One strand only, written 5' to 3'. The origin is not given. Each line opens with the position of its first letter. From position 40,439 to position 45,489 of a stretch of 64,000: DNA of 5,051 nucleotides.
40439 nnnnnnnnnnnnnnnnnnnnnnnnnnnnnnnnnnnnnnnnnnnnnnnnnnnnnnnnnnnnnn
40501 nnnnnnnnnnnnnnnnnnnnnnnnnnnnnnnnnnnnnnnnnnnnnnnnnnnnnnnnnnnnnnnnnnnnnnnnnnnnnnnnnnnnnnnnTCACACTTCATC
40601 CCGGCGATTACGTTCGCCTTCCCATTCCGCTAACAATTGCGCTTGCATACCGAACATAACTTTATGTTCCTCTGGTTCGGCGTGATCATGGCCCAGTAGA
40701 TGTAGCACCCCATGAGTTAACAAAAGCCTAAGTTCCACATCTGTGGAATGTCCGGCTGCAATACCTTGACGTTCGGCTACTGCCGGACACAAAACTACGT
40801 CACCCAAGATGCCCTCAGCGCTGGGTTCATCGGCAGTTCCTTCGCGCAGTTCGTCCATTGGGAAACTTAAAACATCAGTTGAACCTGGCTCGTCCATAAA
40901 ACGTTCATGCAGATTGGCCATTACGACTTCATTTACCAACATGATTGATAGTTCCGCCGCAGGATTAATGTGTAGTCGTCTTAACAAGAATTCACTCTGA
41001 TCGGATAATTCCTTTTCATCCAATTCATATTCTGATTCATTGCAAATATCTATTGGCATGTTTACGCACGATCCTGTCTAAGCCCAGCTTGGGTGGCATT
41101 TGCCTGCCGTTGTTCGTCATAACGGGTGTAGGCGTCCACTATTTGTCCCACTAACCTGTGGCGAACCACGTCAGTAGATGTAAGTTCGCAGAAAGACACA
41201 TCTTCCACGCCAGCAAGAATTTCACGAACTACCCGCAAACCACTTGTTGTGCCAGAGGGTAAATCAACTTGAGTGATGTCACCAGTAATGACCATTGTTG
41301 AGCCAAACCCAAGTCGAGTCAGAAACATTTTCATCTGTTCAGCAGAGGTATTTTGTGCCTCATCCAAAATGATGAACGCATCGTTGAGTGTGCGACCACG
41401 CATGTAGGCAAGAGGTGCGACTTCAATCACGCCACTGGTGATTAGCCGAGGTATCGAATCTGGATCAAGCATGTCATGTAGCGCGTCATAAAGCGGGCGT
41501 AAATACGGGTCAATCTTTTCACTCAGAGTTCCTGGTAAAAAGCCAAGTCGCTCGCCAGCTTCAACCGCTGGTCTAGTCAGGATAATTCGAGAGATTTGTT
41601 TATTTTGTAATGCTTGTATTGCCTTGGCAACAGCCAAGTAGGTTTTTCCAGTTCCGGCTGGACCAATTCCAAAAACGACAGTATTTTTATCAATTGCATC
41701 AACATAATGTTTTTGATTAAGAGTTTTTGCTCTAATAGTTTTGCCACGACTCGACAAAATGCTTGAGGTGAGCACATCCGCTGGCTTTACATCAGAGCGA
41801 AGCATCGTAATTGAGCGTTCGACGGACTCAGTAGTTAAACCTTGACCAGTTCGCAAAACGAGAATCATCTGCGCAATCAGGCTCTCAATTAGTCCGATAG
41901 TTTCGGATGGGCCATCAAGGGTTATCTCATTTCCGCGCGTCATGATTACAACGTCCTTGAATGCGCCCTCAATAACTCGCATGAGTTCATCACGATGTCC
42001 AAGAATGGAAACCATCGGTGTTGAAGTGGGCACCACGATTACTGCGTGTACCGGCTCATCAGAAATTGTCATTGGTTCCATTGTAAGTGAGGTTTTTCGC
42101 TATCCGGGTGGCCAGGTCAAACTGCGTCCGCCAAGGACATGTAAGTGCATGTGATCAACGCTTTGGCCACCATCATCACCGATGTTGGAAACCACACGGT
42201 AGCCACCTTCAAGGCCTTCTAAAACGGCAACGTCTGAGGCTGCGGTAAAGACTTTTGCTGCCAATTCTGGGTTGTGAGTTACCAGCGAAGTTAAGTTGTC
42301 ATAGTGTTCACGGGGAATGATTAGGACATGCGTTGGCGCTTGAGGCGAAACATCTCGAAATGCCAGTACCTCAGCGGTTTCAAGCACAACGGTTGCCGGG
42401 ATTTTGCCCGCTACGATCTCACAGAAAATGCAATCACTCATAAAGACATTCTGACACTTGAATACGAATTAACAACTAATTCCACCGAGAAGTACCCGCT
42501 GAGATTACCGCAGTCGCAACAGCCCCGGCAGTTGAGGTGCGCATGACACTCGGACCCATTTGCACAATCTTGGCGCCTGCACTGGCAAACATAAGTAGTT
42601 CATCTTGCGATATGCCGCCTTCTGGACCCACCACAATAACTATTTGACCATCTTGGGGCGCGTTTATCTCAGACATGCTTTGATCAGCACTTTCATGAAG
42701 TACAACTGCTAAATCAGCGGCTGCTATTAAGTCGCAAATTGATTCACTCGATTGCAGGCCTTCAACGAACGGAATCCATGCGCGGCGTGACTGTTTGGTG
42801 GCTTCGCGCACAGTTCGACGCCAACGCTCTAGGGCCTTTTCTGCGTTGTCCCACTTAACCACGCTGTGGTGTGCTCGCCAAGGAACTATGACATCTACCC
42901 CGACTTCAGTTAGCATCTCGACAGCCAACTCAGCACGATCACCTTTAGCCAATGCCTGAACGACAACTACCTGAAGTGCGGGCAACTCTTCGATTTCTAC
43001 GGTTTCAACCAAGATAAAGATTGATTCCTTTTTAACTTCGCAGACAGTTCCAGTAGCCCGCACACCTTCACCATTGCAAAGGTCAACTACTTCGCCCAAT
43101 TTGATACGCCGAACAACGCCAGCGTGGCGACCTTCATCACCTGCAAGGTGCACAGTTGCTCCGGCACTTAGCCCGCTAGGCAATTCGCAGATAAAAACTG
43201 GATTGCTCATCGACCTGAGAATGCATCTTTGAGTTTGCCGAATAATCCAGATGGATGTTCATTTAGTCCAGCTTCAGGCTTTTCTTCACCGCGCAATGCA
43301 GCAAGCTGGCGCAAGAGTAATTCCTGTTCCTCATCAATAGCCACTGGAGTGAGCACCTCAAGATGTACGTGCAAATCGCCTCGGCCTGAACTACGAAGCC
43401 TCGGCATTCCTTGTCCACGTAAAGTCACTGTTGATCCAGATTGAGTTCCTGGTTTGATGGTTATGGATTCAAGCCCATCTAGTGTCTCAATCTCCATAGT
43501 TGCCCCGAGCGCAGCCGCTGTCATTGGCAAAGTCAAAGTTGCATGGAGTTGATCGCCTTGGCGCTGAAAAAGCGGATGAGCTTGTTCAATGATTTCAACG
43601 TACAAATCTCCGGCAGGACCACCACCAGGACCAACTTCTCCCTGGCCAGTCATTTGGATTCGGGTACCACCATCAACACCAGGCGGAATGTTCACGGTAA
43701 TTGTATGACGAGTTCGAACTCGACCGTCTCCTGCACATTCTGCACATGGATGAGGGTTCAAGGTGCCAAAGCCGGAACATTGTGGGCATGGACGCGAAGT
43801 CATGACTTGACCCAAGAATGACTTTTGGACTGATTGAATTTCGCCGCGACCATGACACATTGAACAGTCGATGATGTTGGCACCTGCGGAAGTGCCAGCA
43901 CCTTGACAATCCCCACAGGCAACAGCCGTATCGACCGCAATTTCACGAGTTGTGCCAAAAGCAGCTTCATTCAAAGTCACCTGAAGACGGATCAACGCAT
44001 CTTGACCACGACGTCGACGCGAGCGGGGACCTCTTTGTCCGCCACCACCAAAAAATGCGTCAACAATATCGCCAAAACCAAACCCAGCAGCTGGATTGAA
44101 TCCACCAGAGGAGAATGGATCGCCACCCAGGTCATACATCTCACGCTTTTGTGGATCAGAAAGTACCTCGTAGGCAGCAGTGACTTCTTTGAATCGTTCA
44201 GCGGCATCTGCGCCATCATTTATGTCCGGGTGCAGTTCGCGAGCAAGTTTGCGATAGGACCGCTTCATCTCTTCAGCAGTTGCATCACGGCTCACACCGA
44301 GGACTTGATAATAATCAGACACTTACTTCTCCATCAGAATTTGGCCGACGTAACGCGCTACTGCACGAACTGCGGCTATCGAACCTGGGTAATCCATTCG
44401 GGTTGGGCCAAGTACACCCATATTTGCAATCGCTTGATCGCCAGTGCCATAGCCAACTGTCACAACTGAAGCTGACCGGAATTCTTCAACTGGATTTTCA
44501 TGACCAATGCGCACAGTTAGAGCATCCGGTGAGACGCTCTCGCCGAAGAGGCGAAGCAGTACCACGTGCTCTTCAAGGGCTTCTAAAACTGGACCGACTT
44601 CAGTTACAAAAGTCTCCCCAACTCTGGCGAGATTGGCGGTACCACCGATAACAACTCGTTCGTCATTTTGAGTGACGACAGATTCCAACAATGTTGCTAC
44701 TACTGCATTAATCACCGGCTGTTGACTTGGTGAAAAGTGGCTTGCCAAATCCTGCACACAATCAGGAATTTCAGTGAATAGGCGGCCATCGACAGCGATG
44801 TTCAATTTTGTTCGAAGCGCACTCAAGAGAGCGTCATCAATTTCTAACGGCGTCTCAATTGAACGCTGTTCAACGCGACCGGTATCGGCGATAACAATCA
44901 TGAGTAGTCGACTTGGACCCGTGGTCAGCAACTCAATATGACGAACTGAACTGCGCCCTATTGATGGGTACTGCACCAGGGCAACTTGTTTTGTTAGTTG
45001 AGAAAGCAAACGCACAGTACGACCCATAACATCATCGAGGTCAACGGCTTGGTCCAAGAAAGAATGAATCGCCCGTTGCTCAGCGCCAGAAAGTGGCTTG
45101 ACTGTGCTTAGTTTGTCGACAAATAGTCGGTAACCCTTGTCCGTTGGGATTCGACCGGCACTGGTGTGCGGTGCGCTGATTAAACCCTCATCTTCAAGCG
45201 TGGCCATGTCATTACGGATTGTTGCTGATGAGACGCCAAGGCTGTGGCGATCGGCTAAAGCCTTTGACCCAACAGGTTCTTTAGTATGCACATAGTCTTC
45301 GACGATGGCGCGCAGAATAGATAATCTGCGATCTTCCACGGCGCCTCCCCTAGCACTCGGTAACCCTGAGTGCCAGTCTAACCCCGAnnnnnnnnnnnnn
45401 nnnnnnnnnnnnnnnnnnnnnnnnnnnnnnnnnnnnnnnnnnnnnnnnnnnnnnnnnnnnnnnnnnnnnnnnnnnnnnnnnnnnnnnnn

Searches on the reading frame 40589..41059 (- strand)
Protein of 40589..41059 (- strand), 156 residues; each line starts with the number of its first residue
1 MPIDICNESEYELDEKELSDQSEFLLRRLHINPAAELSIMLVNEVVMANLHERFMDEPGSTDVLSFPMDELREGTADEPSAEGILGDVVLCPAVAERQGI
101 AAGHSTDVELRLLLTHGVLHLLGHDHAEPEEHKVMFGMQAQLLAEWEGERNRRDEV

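Call 75: search_protein_families(library=pfam, proteins=[window:40589-41059:-], max_evalue=0.00001)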
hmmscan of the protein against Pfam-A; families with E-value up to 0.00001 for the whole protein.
window:40589-41059:- (156 aa): 1 family
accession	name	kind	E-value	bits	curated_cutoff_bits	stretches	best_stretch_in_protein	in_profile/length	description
PF02130.23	YbeY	-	1.8e-33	115.6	25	1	15-145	7-128/129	Endoribonuclease YbeY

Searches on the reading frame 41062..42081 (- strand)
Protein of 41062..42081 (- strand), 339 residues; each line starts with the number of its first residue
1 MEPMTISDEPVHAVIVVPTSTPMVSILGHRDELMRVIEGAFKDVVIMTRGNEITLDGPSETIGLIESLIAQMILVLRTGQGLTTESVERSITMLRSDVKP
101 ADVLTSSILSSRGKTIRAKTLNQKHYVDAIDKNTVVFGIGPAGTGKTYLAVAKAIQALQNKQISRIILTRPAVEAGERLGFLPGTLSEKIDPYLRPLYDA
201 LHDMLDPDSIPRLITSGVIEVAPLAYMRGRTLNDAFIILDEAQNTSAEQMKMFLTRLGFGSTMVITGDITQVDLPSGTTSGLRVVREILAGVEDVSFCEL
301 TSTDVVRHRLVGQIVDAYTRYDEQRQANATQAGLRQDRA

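Call 75: search_protein_families(library=pfam, proteins=[window:41062-42081:-], max_evalue=0.00001)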
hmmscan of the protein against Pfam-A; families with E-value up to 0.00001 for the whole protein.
window:41062-42081:- (339 aa): 3 families
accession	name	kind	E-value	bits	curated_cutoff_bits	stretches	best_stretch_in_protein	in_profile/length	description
PF02562.22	PhoH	-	7.9e-97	323.1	27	1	116-318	2-204/205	PhoH-like protein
PF13245.12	AAA_19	-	3.3e-08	34.2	25.1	1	124-272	2-129/134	AAA domain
PF13604.12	AAA_30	-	1.9e-07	31.5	27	1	122-272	5-128/191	AAA domain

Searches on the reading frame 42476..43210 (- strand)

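Call 75: search_protein_families(library=pfam, proteins=[window:42476-43210:-], max_evalue=0.00001)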
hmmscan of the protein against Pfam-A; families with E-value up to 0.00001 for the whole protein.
window:42476-43210:- (244 aa): 2 families
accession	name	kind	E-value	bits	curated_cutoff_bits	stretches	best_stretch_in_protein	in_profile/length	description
PF04452.19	Methyltrans_RNA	-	1.9e-49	167.9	23.9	1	76-236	3-164/165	RNA methyltransferase domain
PF20260.4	PUA_4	-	3.8e-07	30.5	23.9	1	22-68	1-47/48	RNA methyltransferase PUA domain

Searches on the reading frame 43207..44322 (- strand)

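Call 75: search_protein_families(library=pfam, proteins=[window:43207-44322:-], max_evalue=0.00001)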
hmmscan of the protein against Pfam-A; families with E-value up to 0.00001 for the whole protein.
window:43207-44322:- (371 aa): 3 families
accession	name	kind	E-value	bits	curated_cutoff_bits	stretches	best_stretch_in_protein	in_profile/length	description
PF01556.23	DnaJ_C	-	6.3e-46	156.6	26.6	1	111-326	3-152/152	DnaJ C terminal domain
PF00226.36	DnaJ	-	4.6e-26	91.2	27.8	1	3-64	1-63/63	DnaJ domain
PF00684.25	DnaJ_CXXCXGXG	-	6.3e-13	49.2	32.7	1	136-200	1-65/65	DnaJ central domain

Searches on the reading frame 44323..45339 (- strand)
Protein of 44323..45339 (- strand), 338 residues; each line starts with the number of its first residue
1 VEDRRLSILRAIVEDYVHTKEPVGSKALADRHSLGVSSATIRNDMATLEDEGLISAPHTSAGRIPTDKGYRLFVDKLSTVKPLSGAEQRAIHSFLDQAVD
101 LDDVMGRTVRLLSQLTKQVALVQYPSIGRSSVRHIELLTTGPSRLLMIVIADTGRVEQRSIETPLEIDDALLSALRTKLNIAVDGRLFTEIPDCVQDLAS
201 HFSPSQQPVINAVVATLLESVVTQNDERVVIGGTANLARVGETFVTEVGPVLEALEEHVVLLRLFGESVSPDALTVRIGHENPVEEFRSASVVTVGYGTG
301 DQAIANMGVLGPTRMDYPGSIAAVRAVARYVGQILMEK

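Call 75: search_protein_families(library=pfam, proteins=[window:44323-45339:-], max_evalue=0.00001)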
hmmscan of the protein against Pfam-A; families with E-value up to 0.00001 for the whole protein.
window:44323-45339:- (338 aa): 1 family
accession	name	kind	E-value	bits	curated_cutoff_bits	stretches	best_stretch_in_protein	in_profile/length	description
PF01628.27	HrcA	-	2.8e-52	178.3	22.2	1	102-321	1-215/215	HrcA protein C terminal domain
